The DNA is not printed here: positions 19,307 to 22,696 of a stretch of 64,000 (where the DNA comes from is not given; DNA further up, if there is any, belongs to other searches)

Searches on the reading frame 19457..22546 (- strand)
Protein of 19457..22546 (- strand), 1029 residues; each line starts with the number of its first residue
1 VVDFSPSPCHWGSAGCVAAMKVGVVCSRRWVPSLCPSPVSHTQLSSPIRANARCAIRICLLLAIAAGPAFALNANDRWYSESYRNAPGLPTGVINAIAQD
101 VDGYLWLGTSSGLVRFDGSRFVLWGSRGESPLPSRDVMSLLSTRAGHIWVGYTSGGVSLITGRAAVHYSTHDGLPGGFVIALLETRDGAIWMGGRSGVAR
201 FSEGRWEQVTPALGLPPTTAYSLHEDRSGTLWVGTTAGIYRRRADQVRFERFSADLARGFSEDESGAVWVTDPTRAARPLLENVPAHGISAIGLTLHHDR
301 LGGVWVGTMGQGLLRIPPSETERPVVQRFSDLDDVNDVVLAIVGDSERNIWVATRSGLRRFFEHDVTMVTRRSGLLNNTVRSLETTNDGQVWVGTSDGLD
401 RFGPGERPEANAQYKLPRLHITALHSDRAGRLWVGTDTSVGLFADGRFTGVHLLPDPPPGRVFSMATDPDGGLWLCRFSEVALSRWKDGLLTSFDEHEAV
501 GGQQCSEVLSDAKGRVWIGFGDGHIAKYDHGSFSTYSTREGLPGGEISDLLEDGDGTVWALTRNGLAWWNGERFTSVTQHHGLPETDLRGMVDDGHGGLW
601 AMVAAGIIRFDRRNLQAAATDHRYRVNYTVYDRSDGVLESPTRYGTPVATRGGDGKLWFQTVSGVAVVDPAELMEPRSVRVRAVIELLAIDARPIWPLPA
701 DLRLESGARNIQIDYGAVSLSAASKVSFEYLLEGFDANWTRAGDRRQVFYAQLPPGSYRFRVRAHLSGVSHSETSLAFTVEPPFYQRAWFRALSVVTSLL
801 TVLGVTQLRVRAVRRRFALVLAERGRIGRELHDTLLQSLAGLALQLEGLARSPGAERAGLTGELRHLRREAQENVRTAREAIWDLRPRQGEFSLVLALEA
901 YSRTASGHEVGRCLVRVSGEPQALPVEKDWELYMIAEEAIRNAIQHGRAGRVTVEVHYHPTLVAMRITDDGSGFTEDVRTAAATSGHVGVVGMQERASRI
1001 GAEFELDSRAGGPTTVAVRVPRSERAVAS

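Call 6: search_protein_families(library=ncbifam, proteins=[window:19457-22546:-])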
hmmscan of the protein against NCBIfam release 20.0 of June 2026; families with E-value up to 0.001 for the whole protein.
window:19457-22546:- (1029 aa): 9 families
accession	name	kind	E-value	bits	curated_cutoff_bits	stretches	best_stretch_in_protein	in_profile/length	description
NF047786.1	his_kin_MadS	equivalog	3e-23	82.6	500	1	805-1021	213-434/434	MadS family sensor histidine kinase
NF007896.0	PRK10600.1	equivalog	5.5e-21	74.8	578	1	808-1020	375-583/598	nitrate/nitrite two-component system sensor histidine kinase NarX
NF052443.1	SensHisKinMctS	equivalog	6.2e-21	74.3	700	1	822-1025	249-451/457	two-component system sensor histidine kinase MctS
NF008184.0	PRK10935.1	equivalog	8.2e-21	74.2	553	1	798-1024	337-561/565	nitrate/nitrite two-component system sensor histidine kinase NarQ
NF008649.0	PRK11644.1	equivalog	3e-13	49.4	408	1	824-1023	304-497/499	signal transduction histidine-protein kinase/phosphatase UhpB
NF052531.1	Strep_LiaS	equivalog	3e-12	46.4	450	1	813-1021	122-326/328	envelope stress sensor histidine kinase LiaS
NF047322.1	HK_morpho_MacS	equivalog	9.9e-12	44.7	300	1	817-1021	176-367/367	MacS family sensor histidine kinase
NF052228.1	T9SS_PorZ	equivalog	1.4e-11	43.6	260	0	299-363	488-558/757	type IX secretion system anionic LPS delivery protein PorZ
NF033792.0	ActS_PrrB_HisK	equivalog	0.00071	18.5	350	0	936-978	316-357/423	ActS/PrrB/RegB family redox-sensitive histidine kinase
